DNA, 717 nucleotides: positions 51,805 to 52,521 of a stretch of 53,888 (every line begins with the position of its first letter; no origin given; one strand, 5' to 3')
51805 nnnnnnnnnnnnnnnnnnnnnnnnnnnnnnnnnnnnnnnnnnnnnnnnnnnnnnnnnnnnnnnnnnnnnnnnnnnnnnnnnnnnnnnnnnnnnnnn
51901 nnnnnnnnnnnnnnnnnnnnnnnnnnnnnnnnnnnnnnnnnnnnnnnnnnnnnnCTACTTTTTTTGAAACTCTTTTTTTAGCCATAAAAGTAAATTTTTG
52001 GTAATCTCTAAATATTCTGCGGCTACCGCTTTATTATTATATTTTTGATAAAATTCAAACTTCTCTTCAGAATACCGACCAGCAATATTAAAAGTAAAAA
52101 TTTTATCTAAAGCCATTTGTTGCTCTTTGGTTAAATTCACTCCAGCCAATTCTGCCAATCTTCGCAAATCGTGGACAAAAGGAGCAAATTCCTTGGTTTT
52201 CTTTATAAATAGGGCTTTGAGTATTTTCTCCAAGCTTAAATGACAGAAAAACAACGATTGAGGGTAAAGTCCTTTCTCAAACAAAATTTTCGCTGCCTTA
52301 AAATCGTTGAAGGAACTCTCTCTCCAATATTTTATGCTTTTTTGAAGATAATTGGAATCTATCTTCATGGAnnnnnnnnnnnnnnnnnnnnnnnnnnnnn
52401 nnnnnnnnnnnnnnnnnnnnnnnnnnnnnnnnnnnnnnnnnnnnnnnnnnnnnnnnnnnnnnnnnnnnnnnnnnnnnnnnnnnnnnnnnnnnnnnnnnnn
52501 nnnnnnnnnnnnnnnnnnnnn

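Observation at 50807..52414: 30-nt perfect direct repeat duplicating the clpP start brackets a ~1.55-kb inserted cassette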

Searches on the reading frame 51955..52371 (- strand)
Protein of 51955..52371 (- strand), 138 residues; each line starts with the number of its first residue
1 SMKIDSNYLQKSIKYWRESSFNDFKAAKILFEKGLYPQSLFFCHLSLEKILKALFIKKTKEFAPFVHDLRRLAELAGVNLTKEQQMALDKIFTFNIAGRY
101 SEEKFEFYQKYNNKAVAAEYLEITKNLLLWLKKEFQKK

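Call 6: search_protein_families(library=pfam, proteins=[window:51955-52371:-], max_evalue=0.01)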
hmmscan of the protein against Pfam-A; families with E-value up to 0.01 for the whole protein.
window:51955-52371:- (138 aa): 2 families
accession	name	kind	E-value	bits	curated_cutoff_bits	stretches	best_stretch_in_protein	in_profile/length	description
PF05168.19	HEPN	-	1.5e-18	67.5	22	1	14-133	2-116/117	HEPN domain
PF18728.6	HEPN_AbiV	-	0.0022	18.6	27.1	1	24-59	17-52/155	AbiV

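Call 37: find_homologous_proteins(query=window:51955-52371:-, max_evalue=1e-8)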
Query window:51955-52371:- (138 aa): 115 proteins with E <= 1e-8 among 155 candidates.
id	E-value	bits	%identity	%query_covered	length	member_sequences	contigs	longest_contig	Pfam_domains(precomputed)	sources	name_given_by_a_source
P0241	4.4e-82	290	100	99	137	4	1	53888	PF05168.20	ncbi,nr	ncbi:MAG: HEPN domain-containing protein [Patescibacteria group bacterium]|nr:HEPN domain-containing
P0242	4.3e-70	252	85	99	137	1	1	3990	PF05168.20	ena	-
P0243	4.0e-54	200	69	79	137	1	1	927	PF05168.20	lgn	-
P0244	1.2e-53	199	71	94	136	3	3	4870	PF05168.20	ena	-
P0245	2.3e-53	198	68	99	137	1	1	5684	PF05168.20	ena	-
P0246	2.0e-52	195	72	93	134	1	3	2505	PF05168.20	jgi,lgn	-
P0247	5.0e-52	193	67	96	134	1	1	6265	PF05168.20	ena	-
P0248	6.9e-52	193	69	94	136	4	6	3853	PF05168.20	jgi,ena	-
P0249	8.0e-52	193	71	93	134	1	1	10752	PF05168.20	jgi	jgi:HEPN domain-containing protein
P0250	1.5e-51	192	68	96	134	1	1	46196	PF05168.20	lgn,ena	-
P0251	2.8e-51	191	68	93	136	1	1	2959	PF05168.20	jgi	jgi:HEPN domain-containing protein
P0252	6.9e-51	190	70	93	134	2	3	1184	PF05168.20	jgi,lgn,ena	-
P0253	9.5e-51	189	68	98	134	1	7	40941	PF05168.20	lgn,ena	-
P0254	1.4e-50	189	68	93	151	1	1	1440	PF05168.20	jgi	-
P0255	1.6e-50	188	64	90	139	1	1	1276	PF05168.20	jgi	-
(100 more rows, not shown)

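Call 38: find_encoding_contigs(protein=P0242, flank=5000, max_places=3)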
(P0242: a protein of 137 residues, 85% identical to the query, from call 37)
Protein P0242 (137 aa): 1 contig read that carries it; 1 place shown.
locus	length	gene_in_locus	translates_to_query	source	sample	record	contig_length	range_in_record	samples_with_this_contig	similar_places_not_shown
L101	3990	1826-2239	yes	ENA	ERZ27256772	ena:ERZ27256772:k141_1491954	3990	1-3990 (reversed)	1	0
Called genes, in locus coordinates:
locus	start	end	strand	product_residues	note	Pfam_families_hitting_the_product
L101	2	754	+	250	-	?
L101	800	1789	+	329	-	PF05697:Trigger_N, PF05698:Trigger_C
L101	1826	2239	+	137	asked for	PF05168:HEPN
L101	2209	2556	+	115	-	PF01909:NTP_transf_2, PF18765:Polbeta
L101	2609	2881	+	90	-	PF13744:HTH_37 (weak), PF12844:HTH_19, PF13560:HTH_31, PF01381:HTH_3, PF13443:HTH_26 (weak)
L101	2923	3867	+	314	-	-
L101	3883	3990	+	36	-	?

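Call 55: find_encoding_contigs(protein=P0250, flank=4000, max_places=2)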
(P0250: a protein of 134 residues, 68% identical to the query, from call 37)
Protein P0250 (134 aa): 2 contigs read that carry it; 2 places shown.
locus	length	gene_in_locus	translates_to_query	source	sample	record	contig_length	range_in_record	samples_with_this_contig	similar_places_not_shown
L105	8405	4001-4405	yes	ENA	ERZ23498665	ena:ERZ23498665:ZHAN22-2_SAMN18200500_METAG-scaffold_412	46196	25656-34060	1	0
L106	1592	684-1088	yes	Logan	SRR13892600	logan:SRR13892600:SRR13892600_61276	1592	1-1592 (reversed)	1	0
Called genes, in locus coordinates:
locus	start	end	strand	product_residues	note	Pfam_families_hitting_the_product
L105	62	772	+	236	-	PF01255:Prenyltransf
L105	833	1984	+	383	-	PF00108:Thiolase_N, PF02801:Ketoacyl-synt_C (faint), PF22691:Thiolase_C_1, PF02803:Thiolase_C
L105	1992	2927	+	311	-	-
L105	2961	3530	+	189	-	PF02632:BioY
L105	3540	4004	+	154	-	PF03848:TehB, PF13489:Methyltransf_23, PF01209:Ubie_methyltran, PF05175:MTS, PF13847:Methyltransf_31, PF08241:Methyltransf_11, PF08242:Methyltransf_12, PF13649:Methyltransf_25, +1 more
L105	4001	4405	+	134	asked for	PF05168:HEPN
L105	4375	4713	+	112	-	PF01909:NTP_transf_2, PF18765:Polbeta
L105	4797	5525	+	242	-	PF00106:adh_short, PF08659:KR, PF23441:SDR (weak), PF13561:adh_short_C2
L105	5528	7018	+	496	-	PF07977:FabA, PF22818:ApeI-like, PF00478:IMPDH (weak), PF03060:NMO, PF01180:DHO_dh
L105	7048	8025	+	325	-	PF02423:OCD_Mu_crystall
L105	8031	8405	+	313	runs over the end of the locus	PF00478:IMPDH (weak), PF03060:NMO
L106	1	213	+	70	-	?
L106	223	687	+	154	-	PF03848:TehB, PF13489:Methyltransf_23, PF01209:Ubie_methyltran, PF05175:MTS, PF13847:Methyltransf_31, PF08241:Methyltransf_11, PF08242:Methyltransf_12, PF13649:Methyltransf_25, +1 more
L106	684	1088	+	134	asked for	PF05168:HEPN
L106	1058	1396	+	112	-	PF01909:NTP_transf_2, PF18765:Polbeta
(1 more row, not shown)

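Call 56: find_encoding_contigs(protein=P0253, flank=4000, max_places=4)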
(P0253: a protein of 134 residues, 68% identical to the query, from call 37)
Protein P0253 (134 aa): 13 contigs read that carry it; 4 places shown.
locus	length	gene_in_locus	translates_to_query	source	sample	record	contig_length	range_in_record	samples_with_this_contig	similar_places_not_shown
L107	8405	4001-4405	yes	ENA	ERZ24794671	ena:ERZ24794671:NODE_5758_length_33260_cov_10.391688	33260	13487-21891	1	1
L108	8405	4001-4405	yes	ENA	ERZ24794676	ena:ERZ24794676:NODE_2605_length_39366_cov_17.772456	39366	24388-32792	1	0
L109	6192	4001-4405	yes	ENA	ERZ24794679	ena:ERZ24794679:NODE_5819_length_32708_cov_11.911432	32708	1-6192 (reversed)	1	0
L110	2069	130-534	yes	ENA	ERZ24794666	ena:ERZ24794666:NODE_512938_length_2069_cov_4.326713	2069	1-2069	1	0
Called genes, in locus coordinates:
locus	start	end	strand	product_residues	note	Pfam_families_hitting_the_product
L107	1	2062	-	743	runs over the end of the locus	PF00133:tRNA-synt_1, PF09334:tRNA-synt_1g (weak), PF13603:tRNA-synt_1_2 (weak), PF09334:tRNA-synt_1g (weak), PF08264:Anticodon_1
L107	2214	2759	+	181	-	-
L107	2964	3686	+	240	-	PF03330:DPBB_1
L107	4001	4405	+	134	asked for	PF05168:HEPN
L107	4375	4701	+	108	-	PF01909:NTP_transf_2, PF18765:Polbeta (weak)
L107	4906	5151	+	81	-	-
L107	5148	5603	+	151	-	-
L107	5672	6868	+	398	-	-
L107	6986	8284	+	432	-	-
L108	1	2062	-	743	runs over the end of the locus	PF00133:tRNA-synt_1, PF09334:tRNA-synt_1g (weak), PF13603:tRNA-synt_1_2 (weak), PF09334:tRNA-synt_1g (weak), PF08264:Anticodon_1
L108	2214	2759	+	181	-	-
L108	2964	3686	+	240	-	PF03330:DPBB_1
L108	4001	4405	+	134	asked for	PF05168:HEPN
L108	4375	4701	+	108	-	PF01909:NTP_transf_2, PF18765:Polbeta (weak)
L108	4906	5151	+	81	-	-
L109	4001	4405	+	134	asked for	PF05168:HEPN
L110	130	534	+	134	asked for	PF05168:HEPN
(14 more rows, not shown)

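Call 60: search_protein_families(library=pfam, proteins=[L101:2609-2881:+, L101:2923-3867:+], max_evalue=0.01)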
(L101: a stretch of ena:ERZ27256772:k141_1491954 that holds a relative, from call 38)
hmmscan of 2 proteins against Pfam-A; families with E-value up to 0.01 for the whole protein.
L101:2609-2881:+ (90 aa): 9 families
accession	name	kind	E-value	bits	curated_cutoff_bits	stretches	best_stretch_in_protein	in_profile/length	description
PF01381.28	HTH_3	-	2.3e-17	63.2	23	1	36-85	3-52/55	Helix-turn-helix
PF12844.13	HTH_19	-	4.9e-11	42.8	30.2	1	38-82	8-52/64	Helix-turn-helix domain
PF13560.12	HTH_31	-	1.5e-10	41.6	27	1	38-82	10-55/64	Helix-turn-helix domain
PF13443.12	HTH_26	-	3.3e-07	30.9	22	1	37-82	5-51/63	Cro/C1-type HTH DNA-binding domain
PF13744.12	HTH_37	-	5.1e-06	26.7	27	1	32-90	21-80/80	Helix-turn-helix domain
PF22495.2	HTH_92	-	0.00011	21.9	27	1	38-69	4-35/45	RsaL-like HTH domain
PF13413.12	HTH_25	-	0.00013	22.1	24.6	1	34-68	2-36/62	Helix-turn-helix domain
PF04545.22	Sigma70_r4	-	0.0032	17.4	24.1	1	32-64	10-42/50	Sigma-70, region 4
PF15731.11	MqsA_antitoxin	-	0.0065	17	30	1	35-75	75-115/131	Antitoxin component of bacterial toxin-antitoxin system, MqsA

L101:2923-3867:+ (314 aa): 2 families
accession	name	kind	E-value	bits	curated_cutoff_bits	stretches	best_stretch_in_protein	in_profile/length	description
PF18933.6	PsbP_2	-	0.00015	22.2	27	1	164-196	41-73/184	PsbP-like protein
PF10342.15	Kre9_KNH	-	0.0002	22.5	24.6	1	72-131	2-67/94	Kre9/KNH-like N-terminal Ig-like domain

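Call 65: search_protein_families(library=padloc, proteins=[window:51955-52371:-, L101:2609-2881:+], max_evalue=0.001)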
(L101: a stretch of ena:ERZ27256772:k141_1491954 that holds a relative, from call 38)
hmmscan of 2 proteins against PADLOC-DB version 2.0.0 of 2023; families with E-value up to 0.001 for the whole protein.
window:51955-52371:- (138 aa): 0 families

L101:2609-2881:+ (90 aa): 19 families
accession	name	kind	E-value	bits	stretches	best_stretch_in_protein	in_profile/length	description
PDLC02926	HTH_VI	-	3.1e-11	41.4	1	34-82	6-54/92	-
PDLC04142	capH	-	2.5e-10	39.4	1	38-83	15-60/103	capH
PDLC03947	RmrA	-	1e-07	29.2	1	36-82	18-64/383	-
PDLC03952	RmrA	-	1.1e-07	29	1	36-84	29-77/395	-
PDLC04760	PDC-M64C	-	3.7e-07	28.4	1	40-85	37-82/93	-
PDLC03954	RmrA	-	5.2e-07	26.9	1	35-83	16-64/380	-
PDLC03951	RmrA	-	7.5e-07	26.4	1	34-82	13-61/400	-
PDLC03664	Control_protein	-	3.3e-06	25.4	1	30-86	14-70/74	control protein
PDLC03955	RmrA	-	3.4e-06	24.5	1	27-82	19-73/371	-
PDLC03944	RmrA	-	4.1e-06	24.1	1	35-82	12-59/384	-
PDLC03949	RmrA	-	4.6e-06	23.7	1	38-83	11-56/363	-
PDLC04758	PDC-M64B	-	6.9e-06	24.5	1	40-85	41-86/123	-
PDLC03665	Control_protein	-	7.8e-06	24.1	1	38-81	17-61/77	control protein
PDLC03948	RmrA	-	2.1e-05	21.6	1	39-82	18-61/397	-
PDLC03946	RmrA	-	6.5e-05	19.8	1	36-82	9-55/357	-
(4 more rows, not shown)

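Call 66: search_protein_families(library=ncbifam, proteins=[window:51955-52371:-], max_evalue=0.001)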
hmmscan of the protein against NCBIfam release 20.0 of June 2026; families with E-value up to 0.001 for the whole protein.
window:51955-52371:- (138 aa): 1 family
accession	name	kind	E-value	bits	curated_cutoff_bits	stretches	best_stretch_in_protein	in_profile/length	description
TIGR04498.1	AbiV_defense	subfamily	0.0004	20.7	27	1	24-60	14-50/143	AbiV family abortive infection protein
